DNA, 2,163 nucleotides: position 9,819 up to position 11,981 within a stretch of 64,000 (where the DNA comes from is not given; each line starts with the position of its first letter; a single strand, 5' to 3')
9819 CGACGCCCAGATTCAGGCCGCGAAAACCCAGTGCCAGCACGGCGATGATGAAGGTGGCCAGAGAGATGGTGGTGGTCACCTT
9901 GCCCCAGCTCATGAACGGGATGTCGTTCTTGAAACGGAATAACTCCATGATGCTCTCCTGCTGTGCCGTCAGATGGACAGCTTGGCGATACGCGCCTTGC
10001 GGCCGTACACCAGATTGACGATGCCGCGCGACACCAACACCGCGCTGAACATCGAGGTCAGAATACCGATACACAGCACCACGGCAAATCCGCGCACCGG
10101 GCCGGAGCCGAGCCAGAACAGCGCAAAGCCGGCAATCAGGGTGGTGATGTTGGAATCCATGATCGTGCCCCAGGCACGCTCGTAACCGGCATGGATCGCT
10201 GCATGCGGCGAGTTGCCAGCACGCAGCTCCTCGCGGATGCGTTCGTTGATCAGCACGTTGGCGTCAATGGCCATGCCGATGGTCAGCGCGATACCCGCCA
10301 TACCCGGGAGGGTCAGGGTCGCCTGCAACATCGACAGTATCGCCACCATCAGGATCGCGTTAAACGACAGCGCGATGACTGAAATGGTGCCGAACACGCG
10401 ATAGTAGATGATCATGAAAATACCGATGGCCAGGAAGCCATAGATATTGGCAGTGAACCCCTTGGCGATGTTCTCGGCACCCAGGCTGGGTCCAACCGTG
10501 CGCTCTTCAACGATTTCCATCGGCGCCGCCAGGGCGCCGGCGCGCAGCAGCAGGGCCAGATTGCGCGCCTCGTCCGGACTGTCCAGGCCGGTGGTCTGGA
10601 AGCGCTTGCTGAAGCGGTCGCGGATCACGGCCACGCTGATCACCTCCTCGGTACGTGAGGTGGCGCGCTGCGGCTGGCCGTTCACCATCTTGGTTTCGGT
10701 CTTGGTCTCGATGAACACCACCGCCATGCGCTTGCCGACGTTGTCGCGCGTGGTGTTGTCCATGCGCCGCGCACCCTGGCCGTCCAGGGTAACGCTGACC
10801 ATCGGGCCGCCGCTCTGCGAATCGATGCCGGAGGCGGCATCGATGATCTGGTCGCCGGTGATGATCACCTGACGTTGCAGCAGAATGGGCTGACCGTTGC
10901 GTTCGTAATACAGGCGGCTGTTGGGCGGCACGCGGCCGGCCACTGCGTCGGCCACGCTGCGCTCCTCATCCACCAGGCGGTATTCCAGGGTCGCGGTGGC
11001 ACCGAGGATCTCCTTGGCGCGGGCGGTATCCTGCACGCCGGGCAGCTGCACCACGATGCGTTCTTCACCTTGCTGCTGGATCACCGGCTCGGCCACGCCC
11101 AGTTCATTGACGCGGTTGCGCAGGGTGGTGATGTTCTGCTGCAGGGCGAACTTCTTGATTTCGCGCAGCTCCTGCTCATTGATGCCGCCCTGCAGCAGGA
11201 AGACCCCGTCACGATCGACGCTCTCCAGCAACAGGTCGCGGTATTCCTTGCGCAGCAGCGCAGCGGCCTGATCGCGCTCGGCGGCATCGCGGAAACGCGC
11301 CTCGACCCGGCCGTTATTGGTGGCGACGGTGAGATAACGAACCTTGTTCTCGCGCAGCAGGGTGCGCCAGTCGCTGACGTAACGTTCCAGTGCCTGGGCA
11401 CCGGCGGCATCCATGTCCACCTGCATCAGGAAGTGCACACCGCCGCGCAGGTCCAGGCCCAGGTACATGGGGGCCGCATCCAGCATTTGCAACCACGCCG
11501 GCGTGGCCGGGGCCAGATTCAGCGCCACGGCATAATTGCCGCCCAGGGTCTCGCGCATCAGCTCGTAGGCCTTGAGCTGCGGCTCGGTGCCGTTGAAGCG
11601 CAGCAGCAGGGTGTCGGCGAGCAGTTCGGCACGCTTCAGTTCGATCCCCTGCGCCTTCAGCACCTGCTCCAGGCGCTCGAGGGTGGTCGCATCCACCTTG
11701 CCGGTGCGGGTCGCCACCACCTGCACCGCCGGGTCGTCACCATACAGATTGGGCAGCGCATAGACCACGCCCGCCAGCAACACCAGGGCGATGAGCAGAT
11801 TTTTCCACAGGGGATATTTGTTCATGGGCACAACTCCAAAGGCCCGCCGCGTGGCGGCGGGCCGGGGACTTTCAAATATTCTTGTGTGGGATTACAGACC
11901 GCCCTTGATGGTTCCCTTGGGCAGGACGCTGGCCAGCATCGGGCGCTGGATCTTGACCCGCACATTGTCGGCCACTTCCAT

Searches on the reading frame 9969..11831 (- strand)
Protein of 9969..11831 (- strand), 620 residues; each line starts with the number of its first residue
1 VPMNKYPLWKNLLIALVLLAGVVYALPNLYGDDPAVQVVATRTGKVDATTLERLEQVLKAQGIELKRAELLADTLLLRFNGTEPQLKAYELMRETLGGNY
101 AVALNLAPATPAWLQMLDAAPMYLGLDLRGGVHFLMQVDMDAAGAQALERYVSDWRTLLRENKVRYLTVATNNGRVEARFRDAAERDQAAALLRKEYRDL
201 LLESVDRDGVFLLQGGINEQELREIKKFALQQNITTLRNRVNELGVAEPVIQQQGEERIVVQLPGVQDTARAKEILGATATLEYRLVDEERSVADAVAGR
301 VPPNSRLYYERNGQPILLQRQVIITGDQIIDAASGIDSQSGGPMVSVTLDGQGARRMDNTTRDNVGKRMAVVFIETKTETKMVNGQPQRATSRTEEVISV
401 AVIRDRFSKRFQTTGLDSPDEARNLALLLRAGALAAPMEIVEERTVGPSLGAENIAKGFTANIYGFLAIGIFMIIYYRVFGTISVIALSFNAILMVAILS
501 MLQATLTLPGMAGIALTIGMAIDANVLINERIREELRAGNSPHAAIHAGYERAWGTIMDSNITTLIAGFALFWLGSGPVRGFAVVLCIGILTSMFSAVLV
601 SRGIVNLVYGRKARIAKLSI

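Call 53: search_protein_families(library=pfam, proteins=[window:9969-11831:-], max_evalue=0.00001)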
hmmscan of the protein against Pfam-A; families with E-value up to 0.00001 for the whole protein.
window:9969-11831:- (620 aa): 6 families
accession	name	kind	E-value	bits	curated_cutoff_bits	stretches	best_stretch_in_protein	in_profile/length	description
PF13721.11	SecD-TM1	-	2.3e-38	131.2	30.5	1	3-104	1-103/103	SecD export protein N-terminal TM region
PF22599.2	SecDF_P1_head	-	6.5e-37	126.4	27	1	307-436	3-114/114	SecDF, P1 head subdomain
PF21760.3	SecD_1st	-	2.7e-29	100.8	27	1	230-289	1-60/60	Protein translocase subunit SecDF, P1 domain, N-terminal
PF02355.23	SecD_SecF_C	-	3.5e-21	75.9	20.5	1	438-608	13-186/189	Protein export membrane protein SecD/SecF, C-terminal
PF03176.21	MMPL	-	1.1e-08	34.9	20.5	1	487-598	182-292/333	MMPL family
PF07549.19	Sec_GG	-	8.5e-06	25.6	20.3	0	121-142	7-28/28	SecD/SecF GG Motif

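Call 56: find_homologous_proteins(query=window:9969-11831:-, max_evalue=1e-50)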
Query window:9969-11831:- (620 aa): 8000 proteins with E <= 1e-50 among 8000 candidates; the best 120 are listed.
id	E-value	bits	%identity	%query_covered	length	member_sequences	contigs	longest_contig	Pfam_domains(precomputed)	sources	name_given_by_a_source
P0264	0.0e+0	1333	100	100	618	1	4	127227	PF21760.4,PF03176.22,PF13721.12,PF22599.3,PF02355.23,PF07549.20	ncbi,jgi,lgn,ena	jgi:protein-export membrane protein, SecD/SecF family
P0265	0.0e+0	1322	99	100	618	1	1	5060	PF21760.4,PF03176.22,PF13721.12,PF22599.3,PF02355.23,PF07549.20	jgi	jgi:preprotein translocase subunit SecD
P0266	0.0e+0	1303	97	100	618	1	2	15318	PF21760.4,PF03176.22,PF13721.12,PF22599.3,PF02355.23,PF07549.20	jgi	jgi:preprotein translocase subunit SecD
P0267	0.0e+0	1259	94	100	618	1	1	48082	PF21760.4,PF03176.22,PF13721.12,PF22599.3,PF02355.23,PF07549.20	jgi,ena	-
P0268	0.0e+0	1105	82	100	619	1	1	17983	PF21760.4,PF03176.22,PF13721.12,PF22599.3,PF02355.23,PF07549.20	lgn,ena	-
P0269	0.0e+0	1099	82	100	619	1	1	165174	PF21760.4,PF03176.22,PF13721.12,PF22599.3,PF02355.23,PF07549.20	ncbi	ncbi:MAG: protein translocase subunit SecD [Pseudomonadota bacterium]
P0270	0.0e+0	1095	82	100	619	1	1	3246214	PF21760.4,PF03176.22,PF13721.12,PF22599.3,PF02355.23,PF00873.26,PF07549.20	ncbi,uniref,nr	ncbi:protein translocase subunit SecD [Sulfurivermis fontis]|uniref:protein translocase subunit SecD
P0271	0.0e+0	1091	80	100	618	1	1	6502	PF21760.4,PF03176.22,PF13721.12,PF22599.3,PF02355.23,PF07549.20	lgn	-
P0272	0.0e+0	1091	82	100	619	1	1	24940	PF21760.4,PF03176.22,PF13721.12,PF22599.3,PF02355.23,PF07549.20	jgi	-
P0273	0.0e+0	1083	81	100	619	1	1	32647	PF21760.4,PF03176.22,PF13721.12,PF22599.3,PF02355.23,PF07549.20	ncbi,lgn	ncbi:MAG: protein translocase subunit SecD [Thiohalomonadaceae bacterium]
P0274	0.0e+0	1075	80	100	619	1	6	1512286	PF21760.4,PF03176.22,PF13721.12,PF22599.3,PF02355.23,PF07549.20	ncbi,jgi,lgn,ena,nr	ncbi:MAG: protein translocase subunit SecD [Gammaproteobacteria bacterium HGW-Gammaproteobacteria-1]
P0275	0.0e+0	1071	80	100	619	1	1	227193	PF21760.4,PF03176.22,PF13721.12,PF22599.3,PF02355.23,PF07549.20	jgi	jgi:preprotein translocase subunit SecD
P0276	0.0e+0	1069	80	100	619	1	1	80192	PF21760.4,PF03176.22,PF13721.12,PF22599.3,PF02355.23,PF00873.26,PF07549.20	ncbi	-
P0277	0.0e+0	1061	79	100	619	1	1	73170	PF21760.4,PF03176.22,PF13721.12,PF22599.3,PF02355.23,PF07549.20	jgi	jgi:preprotein translocase subunit SecD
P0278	0.0e+0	1052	78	100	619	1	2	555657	PF21760.4,PF03176.22,PF13721.12,PF22599.3,PF02355.23,PF00873.26,PF07549.20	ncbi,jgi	-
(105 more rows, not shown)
